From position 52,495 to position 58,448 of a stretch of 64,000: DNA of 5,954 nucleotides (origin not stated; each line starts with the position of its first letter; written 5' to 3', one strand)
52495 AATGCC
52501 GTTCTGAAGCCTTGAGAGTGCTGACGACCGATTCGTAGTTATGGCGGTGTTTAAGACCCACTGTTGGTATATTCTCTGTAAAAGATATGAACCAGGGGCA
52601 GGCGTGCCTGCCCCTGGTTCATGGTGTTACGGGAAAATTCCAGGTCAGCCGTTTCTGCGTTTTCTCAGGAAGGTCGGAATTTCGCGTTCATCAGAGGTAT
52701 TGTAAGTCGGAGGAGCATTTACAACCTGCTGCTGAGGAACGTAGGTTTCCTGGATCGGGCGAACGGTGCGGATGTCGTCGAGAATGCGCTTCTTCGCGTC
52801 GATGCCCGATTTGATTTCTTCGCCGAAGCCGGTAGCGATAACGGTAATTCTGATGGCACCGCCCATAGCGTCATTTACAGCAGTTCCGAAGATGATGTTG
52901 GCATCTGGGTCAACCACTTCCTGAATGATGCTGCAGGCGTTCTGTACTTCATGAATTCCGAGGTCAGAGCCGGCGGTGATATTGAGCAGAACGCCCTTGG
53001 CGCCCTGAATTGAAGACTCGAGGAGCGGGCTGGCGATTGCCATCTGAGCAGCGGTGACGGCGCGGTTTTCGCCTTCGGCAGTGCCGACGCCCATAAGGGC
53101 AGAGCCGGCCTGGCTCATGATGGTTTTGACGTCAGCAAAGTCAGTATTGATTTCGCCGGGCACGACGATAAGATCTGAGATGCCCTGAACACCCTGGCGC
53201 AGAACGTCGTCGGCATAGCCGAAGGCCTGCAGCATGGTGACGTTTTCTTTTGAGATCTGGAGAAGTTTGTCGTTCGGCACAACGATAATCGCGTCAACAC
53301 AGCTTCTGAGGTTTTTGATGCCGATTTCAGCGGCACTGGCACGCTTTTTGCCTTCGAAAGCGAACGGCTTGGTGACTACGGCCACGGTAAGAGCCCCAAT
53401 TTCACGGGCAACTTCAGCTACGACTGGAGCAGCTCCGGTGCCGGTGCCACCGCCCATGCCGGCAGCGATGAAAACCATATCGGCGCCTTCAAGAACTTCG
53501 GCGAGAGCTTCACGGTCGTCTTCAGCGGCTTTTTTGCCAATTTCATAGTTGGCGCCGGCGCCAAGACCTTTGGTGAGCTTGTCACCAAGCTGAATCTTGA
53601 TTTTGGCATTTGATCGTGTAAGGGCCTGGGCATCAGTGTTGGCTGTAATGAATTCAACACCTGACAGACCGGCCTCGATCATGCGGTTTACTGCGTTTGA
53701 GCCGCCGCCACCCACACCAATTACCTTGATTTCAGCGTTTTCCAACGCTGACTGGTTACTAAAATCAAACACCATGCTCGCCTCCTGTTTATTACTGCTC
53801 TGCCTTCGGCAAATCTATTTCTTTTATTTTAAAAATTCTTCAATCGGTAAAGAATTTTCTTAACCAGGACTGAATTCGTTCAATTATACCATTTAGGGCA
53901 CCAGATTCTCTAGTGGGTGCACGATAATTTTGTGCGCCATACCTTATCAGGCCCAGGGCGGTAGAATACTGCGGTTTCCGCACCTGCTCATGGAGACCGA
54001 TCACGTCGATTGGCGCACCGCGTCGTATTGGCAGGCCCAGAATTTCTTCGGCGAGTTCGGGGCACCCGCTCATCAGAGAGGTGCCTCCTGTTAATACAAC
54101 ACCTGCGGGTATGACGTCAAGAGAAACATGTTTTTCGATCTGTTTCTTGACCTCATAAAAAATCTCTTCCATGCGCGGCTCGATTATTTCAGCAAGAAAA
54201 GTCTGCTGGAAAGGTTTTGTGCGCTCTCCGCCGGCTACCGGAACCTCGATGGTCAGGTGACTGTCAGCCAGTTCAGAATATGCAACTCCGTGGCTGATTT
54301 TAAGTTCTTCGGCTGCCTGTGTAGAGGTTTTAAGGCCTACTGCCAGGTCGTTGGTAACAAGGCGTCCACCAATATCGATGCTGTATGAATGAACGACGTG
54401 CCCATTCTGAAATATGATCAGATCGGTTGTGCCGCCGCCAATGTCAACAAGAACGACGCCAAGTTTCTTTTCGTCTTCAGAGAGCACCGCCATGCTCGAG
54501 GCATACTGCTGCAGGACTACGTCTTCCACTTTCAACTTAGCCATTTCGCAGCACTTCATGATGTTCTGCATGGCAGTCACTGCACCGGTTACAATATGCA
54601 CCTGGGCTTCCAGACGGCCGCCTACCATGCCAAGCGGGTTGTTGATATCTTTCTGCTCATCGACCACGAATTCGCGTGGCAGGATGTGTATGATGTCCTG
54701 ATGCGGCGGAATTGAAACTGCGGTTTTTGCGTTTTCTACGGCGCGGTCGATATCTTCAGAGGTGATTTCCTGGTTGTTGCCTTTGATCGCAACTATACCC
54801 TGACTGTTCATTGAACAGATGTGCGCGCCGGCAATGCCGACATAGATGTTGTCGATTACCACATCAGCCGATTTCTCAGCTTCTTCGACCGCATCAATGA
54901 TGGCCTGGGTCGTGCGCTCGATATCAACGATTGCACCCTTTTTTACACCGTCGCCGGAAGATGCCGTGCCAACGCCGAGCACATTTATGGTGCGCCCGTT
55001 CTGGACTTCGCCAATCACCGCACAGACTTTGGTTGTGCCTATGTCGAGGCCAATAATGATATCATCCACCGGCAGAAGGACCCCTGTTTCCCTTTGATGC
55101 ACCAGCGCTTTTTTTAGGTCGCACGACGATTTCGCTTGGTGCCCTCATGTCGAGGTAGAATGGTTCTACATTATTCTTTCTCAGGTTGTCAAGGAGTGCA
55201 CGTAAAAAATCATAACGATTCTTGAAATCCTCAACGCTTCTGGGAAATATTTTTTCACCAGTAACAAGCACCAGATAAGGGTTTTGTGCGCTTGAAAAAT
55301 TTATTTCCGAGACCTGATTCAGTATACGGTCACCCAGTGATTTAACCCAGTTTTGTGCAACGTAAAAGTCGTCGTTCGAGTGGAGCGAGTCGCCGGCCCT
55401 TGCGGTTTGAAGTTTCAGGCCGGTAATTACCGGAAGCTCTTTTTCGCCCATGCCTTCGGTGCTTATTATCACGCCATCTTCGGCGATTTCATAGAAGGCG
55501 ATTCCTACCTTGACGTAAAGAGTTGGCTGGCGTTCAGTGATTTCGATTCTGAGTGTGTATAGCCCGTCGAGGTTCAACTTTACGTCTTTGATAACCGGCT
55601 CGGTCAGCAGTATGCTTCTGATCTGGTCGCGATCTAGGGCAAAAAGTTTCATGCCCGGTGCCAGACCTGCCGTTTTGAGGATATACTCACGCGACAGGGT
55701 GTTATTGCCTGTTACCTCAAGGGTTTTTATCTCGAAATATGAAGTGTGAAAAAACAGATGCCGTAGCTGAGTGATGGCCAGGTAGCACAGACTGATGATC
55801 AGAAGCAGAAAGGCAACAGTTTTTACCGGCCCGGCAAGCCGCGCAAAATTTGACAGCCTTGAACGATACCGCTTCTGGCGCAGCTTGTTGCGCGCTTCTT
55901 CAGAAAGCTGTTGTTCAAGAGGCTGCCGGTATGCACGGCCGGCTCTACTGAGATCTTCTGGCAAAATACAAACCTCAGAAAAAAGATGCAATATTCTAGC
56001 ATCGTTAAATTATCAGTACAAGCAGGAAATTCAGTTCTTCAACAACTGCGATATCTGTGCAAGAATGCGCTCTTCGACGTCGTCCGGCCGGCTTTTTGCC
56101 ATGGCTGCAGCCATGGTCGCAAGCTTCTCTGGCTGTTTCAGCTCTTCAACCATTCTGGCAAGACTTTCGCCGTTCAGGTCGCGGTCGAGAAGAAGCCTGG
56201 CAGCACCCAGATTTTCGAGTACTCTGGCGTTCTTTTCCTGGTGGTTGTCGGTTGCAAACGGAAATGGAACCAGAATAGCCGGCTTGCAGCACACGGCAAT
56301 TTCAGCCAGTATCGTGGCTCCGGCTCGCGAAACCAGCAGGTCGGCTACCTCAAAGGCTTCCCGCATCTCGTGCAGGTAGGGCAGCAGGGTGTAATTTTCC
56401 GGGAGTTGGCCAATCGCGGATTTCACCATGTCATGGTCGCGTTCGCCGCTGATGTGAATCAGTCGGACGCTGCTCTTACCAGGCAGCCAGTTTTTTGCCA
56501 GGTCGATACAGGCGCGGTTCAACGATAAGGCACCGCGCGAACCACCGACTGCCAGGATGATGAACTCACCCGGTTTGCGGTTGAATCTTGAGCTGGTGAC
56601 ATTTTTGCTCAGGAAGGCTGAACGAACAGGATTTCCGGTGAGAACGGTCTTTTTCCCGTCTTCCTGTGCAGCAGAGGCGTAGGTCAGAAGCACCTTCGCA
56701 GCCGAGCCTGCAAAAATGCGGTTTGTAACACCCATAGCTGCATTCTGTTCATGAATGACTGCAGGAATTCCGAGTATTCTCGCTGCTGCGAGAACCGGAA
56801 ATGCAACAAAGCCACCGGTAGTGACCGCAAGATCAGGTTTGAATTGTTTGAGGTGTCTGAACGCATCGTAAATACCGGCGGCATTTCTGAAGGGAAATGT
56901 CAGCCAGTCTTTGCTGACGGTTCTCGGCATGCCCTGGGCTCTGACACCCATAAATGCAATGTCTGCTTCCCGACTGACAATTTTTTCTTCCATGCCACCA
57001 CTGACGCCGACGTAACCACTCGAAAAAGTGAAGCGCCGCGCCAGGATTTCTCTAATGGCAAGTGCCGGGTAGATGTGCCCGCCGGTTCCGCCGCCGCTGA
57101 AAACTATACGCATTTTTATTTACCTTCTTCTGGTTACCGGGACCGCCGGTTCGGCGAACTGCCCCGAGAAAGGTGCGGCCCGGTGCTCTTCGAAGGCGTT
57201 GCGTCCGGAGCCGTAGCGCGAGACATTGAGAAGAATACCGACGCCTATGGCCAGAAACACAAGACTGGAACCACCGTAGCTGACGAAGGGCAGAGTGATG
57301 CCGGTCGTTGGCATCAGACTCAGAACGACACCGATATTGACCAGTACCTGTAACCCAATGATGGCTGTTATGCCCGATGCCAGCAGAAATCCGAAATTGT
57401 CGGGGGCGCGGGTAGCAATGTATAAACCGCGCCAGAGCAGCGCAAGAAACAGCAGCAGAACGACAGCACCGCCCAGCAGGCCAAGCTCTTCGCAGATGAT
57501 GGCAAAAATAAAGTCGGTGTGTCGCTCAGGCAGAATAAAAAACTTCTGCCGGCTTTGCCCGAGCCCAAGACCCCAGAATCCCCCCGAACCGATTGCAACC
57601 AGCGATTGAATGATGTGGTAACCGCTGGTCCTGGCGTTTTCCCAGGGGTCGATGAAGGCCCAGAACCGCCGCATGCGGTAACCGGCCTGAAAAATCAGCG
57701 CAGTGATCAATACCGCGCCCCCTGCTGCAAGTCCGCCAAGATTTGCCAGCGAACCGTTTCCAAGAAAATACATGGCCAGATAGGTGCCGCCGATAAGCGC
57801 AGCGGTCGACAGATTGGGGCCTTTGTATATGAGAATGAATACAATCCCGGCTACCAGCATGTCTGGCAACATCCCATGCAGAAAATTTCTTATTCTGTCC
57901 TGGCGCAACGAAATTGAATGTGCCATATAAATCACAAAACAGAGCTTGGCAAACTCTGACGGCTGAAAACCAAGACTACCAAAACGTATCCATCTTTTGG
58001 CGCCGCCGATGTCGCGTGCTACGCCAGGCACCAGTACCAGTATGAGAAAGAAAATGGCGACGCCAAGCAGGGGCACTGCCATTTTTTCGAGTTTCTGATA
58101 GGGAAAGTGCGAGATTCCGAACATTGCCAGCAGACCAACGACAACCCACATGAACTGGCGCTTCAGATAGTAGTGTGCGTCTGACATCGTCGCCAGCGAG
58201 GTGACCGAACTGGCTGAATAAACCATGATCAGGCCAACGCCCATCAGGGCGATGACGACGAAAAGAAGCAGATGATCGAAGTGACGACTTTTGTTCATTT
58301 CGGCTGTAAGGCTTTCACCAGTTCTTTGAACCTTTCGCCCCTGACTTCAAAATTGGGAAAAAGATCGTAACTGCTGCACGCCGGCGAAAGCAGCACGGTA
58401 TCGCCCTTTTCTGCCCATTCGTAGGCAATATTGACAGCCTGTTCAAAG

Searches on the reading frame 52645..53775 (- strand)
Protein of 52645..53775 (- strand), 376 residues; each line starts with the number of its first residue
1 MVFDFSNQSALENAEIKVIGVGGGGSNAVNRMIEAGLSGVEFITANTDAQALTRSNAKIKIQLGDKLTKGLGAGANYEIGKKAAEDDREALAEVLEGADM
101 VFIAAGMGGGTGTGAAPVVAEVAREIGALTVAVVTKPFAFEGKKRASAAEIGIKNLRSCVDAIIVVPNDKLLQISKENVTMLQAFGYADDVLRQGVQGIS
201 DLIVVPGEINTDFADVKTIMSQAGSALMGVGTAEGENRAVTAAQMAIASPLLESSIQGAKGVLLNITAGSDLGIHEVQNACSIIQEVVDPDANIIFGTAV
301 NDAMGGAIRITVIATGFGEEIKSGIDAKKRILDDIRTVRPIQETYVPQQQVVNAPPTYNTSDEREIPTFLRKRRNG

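Call 26: search_protein_families(library=pfam, proteins=[window:52645-53775:-], max_evalue=0.001)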
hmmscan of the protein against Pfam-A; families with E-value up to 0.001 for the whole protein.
window:52645-53775:- (376 aa): 3 families
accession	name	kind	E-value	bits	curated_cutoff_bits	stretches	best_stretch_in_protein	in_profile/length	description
PF00091.31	Tubulin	-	1e-51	176.4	33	1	15-175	1-189/190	Tubulin/FtsZ family, GTPase domain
PF12327.13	FtsZ_C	-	5.4e-35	120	27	1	224-317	1-94/95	FtsZ family, C-terminal domain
PF13460.12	NAD_binding_10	-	0.00093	19.5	27.2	0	86-141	49-103/184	NAD(P)H-binding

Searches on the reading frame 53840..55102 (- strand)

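Call 26: search_protein_families(library=pfam, proteins=[window:53840-55102:-], max_evalue=0.001)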
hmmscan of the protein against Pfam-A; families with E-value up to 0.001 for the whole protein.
window:53840-55102:- (420 aa): 6 families
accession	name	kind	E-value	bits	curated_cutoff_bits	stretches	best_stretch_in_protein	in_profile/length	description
PF14450.12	FtsA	-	4.4e-43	147.1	31.8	2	217-384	1-127/127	Cell division protein FtsA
PF02491.25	SHS2_FTSA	-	2e-28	99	25.4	1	92-172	1-79/79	SHS2 domain inserted in FTSA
PF06723.19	MreB_Mbl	-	6.6e-14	51.9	27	1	212-360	143-302/327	MreB/Mbl protein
PF11104.14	PilM_2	-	6e-10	39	27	1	177-271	137-237/340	Type IV pilus assembly protein PilM;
PF06277.17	EutA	-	1.8e-09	37.5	27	1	203-253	133-182/475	Ethanolamine utilisation protein EutA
PF02541.22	Ppx-GppA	-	6.8e-05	22.9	27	1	204-253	102-151/285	Ppx/GppA phosphatase family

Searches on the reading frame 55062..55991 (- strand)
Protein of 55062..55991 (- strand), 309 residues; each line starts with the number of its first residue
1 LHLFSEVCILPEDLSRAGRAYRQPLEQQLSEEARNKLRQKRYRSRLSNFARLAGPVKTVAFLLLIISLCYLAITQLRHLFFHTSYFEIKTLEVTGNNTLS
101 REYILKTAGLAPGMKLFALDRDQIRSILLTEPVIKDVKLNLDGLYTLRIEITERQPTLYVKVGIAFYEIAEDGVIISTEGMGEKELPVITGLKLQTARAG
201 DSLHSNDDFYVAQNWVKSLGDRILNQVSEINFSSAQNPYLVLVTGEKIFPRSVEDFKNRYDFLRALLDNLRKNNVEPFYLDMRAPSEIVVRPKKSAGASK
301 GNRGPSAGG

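Call 72: search_protein_families(library=pfam, proteins=[window:55062-55991:-], max_evalue=0.01)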
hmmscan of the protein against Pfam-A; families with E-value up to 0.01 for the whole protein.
window:55062-55991:- (309 aa): 3 families
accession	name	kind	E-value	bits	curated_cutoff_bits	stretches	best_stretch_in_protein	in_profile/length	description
PF08478.15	POTRA_1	-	3e-12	47.1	23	1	86-154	1-69/69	POTRA domain, FtsQ-type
PF03799.20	FtsQ_DivIB_C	-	0.0011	20.2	21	1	160-283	3-114/114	Cell division protein FtsQ/DivIB, C-terminal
PF06898.16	YqfD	-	0.0032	16.9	25.2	1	88-156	103-174/379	Putative stage IV sporulation protein YqfD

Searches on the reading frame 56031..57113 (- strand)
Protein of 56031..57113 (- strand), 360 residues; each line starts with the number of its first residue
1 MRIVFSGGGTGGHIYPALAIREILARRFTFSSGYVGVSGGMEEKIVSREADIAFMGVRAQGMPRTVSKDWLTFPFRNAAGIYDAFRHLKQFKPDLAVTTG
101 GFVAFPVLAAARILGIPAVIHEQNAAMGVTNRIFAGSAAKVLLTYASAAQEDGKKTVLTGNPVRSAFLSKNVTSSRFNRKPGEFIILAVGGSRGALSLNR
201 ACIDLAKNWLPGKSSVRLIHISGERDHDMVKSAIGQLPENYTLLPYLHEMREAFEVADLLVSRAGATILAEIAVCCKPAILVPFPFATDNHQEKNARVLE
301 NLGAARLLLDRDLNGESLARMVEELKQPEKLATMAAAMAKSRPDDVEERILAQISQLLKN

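Call 72: search_protein_families(library=pfam, proteins=[window:56031-57113:-], max_evalue=0.01)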
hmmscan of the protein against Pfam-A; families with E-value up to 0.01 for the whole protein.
window:56031-57113:- (360 aa): 3 families
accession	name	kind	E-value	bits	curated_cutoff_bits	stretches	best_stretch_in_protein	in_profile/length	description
PF04101.22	Glyco_tran_28_C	-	1.3e-35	123.4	22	1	186-349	2-165/166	Glycosyltransferase family 28 C-terminal domain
PF03033.26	Glyco_transf_28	-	1.6e-32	112.9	26.2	1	3-142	1-138/139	Glycosyltransferase family 28 N-terminal domain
PF13579.12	Glyco_trans_4_4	-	0.0008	20.2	29.7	1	70-126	52-105/158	Glycosyl transferase 4-like domain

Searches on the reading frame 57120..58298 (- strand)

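Call 72: search_protein_families(library=pfam, proteins=[window:57120-58298:-], max_evalue=0.01)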
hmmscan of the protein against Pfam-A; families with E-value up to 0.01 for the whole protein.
window:57120-58298:- (392 aa): 1 family
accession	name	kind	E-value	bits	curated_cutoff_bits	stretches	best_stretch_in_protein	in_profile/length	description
PF01098.24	FTSW_RODA_SPOVE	-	1.1e-108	363.9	26.4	1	10-362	3-353/356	Cell cycle protein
